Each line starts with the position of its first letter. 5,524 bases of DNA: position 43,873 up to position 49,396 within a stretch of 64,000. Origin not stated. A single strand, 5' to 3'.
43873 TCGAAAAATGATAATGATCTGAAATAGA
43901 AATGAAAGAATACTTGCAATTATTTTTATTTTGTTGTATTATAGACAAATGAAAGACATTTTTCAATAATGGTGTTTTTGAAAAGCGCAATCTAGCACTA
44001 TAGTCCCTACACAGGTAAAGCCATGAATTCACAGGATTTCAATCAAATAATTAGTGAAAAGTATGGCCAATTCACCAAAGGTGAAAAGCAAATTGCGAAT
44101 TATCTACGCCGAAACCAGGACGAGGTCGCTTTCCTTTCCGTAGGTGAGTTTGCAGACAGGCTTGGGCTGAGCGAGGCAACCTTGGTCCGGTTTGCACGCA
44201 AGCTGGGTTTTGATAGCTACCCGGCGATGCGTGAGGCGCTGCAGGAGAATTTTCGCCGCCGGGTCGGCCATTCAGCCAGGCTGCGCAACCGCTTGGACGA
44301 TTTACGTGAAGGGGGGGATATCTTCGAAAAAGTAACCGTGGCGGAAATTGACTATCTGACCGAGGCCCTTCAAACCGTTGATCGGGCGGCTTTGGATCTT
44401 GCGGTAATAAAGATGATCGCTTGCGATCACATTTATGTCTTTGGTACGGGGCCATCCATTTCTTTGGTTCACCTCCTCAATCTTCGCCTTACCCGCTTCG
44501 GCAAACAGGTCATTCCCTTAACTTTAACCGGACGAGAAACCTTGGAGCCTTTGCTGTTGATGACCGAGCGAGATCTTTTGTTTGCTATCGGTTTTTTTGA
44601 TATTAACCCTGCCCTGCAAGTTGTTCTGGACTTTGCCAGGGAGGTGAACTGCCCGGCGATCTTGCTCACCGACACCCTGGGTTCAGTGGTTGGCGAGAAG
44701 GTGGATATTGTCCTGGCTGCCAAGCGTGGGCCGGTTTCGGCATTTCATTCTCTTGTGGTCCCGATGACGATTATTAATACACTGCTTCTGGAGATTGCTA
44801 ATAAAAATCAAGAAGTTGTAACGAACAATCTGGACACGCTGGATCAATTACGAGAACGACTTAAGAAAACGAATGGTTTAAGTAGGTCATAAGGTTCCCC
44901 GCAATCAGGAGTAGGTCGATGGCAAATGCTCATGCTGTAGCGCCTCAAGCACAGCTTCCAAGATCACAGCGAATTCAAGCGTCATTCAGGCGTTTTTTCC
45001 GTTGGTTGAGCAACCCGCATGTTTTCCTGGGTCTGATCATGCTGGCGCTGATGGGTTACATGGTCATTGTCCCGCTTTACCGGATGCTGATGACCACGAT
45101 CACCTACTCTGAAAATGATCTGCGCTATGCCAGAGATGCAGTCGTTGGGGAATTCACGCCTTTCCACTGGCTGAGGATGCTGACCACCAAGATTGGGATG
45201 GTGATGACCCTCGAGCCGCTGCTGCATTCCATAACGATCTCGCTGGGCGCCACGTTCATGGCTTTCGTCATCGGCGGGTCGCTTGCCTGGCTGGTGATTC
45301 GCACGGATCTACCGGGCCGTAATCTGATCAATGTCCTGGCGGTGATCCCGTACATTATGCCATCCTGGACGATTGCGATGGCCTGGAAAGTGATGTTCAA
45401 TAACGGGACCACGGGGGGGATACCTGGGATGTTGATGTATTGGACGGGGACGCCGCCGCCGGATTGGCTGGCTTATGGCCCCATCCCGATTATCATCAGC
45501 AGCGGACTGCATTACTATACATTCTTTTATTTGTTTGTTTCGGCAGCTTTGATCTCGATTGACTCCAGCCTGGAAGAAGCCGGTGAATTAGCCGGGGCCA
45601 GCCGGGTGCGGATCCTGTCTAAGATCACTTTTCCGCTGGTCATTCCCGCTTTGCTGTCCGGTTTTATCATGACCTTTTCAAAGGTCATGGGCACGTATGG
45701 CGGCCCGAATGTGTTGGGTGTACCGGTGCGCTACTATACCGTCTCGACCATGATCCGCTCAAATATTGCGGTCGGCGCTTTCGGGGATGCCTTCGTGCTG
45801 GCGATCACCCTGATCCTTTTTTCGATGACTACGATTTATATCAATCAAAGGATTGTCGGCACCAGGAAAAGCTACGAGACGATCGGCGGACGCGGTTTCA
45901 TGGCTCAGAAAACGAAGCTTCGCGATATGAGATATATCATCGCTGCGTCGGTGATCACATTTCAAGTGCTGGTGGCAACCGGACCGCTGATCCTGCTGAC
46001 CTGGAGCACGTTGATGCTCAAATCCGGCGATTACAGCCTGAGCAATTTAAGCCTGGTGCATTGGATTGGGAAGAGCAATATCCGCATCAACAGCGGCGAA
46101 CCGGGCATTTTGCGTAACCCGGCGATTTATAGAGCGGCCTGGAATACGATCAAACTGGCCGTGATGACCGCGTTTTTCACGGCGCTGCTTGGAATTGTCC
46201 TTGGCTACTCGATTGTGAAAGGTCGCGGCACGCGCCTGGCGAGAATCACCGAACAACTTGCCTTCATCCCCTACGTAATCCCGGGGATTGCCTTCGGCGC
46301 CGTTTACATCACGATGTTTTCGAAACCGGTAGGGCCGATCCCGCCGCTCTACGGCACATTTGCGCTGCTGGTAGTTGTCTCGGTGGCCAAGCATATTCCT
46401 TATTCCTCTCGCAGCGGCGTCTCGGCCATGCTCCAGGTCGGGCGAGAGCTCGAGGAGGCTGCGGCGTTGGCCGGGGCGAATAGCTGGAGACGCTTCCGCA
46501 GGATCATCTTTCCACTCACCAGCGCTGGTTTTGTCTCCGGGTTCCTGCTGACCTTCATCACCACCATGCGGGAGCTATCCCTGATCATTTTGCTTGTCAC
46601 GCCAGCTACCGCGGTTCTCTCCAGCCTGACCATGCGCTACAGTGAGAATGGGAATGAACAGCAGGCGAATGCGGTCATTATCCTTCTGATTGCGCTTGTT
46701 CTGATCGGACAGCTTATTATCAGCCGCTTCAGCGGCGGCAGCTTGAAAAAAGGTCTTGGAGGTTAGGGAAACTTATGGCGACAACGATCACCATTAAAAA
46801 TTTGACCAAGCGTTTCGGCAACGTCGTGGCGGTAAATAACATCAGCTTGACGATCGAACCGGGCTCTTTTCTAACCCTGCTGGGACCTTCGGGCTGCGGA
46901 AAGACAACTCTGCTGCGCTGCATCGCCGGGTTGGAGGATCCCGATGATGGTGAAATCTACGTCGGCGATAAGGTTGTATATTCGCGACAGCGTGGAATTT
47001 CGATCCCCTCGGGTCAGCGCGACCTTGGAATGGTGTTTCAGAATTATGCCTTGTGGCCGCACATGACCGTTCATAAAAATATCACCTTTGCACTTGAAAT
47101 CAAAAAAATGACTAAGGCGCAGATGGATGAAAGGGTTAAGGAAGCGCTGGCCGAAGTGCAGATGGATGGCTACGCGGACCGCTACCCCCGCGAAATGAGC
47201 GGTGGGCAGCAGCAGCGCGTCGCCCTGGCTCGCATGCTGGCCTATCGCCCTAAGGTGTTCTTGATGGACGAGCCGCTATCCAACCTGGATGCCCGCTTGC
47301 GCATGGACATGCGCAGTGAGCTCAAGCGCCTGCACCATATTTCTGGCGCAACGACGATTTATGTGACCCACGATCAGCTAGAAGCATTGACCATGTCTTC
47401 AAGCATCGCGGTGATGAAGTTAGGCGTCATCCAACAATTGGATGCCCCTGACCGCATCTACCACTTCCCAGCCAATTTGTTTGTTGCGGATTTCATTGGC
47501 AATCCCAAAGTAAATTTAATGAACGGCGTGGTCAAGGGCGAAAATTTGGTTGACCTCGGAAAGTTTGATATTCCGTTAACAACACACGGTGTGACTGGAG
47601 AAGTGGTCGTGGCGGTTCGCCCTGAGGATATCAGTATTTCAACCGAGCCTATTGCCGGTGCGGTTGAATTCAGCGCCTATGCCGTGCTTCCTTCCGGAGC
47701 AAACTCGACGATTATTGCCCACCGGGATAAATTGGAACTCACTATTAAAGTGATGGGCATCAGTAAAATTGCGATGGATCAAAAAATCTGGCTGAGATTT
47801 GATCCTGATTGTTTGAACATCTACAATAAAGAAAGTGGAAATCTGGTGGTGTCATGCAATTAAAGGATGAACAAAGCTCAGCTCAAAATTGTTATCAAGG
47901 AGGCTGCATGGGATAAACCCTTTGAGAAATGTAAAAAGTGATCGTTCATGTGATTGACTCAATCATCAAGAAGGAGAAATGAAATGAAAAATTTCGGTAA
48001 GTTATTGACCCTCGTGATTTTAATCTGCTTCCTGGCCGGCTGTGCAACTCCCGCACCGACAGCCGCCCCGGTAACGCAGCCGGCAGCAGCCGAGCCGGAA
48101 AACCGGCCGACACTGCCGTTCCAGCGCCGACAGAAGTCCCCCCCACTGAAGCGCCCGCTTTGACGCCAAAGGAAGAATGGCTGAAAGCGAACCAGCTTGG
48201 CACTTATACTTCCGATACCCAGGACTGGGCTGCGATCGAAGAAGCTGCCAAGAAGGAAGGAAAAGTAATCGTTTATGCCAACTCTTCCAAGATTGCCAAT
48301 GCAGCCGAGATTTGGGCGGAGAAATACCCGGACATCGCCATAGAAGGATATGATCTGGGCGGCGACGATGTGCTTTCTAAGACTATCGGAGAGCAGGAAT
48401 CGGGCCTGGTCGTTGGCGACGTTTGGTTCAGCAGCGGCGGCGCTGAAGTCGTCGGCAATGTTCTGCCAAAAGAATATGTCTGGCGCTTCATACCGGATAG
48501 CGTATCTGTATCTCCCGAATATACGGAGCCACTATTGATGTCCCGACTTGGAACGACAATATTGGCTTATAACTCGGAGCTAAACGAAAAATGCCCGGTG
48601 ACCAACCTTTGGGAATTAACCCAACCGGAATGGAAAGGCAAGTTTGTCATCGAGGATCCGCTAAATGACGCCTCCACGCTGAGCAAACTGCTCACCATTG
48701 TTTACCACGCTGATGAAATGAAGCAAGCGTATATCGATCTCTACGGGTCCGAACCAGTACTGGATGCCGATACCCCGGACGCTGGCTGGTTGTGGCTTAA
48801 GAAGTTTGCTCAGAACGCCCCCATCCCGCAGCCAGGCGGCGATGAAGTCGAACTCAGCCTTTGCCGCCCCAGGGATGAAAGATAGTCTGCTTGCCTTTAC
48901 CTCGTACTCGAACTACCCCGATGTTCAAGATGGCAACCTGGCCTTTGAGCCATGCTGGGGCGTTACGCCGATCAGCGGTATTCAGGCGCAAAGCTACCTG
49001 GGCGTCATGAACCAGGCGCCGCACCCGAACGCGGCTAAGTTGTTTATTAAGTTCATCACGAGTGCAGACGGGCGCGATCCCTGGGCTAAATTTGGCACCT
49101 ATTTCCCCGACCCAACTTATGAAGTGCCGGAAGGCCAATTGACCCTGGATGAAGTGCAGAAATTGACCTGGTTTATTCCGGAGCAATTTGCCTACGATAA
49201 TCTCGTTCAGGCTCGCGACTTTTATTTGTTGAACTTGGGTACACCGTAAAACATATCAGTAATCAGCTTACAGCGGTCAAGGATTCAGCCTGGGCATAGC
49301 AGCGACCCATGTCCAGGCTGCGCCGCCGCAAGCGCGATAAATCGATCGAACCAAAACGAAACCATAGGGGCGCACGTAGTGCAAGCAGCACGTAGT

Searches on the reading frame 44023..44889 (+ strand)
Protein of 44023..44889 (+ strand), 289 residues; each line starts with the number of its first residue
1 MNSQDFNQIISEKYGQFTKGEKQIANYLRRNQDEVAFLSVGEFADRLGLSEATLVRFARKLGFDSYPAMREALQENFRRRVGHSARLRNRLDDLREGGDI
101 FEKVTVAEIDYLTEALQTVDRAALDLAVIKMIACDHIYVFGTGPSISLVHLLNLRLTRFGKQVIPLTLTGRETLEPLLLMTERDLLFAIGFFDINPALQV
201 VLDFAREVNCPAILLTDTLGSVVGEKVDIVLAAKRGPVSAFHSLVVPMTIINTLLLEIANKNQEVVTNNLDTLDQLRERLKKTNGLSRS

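Call 22: search_protein_families(library=pfam, proteins=[window:44023-44889:+], max_evalue=0.0001)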
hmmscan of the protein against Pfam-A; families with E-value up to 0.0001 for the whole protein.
window:44023-44889:+ (289 aa): 2 families
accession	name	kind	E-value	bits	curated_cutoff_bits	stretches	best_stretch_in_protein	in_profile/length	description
PF01418.23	HTH_6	-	3.4e-16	59.4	28.3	1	8-77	5-74/77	Helix-turn-helix domain, rpiR family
PF01380.27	SIS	-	4.2e-08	33.5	25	1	131-255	2-129/131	SIS domain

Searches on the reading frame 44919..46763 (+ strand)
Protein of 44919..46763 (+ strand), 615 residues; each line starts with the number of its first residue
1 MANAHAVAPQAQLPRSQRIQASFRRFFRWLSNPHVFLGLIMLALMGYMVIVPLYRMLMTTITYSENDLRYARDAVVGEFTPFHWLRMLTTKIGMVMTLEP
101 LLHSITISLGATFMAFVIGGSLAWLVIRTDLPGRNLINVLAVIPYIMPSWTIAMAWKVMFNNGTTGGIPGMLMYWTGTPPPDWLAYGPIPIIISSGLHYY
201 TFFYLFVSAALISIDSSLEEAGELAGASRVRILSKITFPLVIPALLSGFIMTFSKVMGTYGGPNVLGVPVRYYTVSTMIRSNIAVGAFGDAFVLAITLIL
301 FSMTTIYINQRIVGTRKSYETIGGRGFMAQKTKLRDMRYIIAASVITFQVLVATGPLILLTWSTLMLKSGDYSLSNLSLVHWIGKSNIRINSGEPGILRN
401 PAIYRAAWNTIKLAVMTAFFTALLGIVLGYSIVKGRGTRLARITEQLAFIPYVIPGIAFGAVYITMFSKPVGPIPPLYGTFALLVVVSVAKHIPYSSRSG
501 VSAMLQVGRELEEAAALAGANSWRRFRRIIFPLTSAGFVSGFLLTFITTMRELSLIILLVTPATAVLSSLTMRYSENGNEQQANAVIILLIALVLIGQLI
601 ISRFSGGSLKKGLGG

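Call 22: search_protein_families(library=pfam, proteins=[window:44919-46763:+], max_evalue=0.0001)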
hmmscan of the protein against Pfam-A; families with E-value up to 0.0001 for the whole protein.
window:44919-46763:+ (615 aa): 1 family
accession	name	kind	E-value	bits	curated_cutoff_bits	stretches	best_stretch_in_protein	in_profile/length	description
PF00528.27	BPD_transp_1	-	1.3e-25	90.6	26.4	2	117-307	3-171/184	Binding-protein-dependent transport system inner membrane component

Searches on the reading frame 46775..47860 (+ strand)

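Call 22: search_protein_families(library=pfam, proteins=[window:46775-47860:+], max_evalue=0.0001)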
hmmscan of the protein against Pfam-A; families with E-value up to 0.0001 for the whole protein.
window:46775-47860:+ (362 aa): 2 families
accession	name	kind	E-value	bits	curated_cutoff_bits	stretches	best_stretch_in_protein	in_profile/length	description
PF00005.33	ABC_tran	-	2.3e-37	129.1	25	1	20-168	1-136/137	ABC transporter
PF13304.12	AAA_21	-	1.2e-08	35.9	27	0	122-202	218-301/304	AAA domain, putative AbiEii toxin, Type IV TA system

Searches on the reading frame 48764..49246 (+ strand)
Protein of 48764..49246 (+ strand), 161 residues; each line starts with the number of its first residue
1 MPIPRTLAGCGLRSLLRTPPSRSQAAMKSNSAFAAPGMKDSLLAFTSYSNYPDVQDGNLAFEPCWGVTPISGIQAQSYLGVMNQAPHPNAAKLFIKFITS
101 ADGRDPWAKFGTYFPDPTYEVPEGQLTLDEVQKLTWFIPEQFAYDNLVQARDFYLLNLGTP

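Call 22: search_protein_families(library=pfam, proteins=[window:48764-49246:+], max_evalue=0.0001)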
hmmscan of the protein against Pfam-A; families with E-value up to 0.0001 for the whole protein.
window:48764-49246:+ (161 aa): 2 families
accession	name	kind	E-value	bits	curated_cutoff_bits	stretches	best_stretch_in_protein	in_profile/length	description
PF13416.11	SBP_bac_8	-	2.7e-05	24.6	27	1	41-123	187-267/279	Bacterial extracellular solute-binding protein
PF13531.11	SBP_bac_11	-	6.9e-05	23.2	25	1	75-111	189-225/227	Bacterial extracellular solute-binding protein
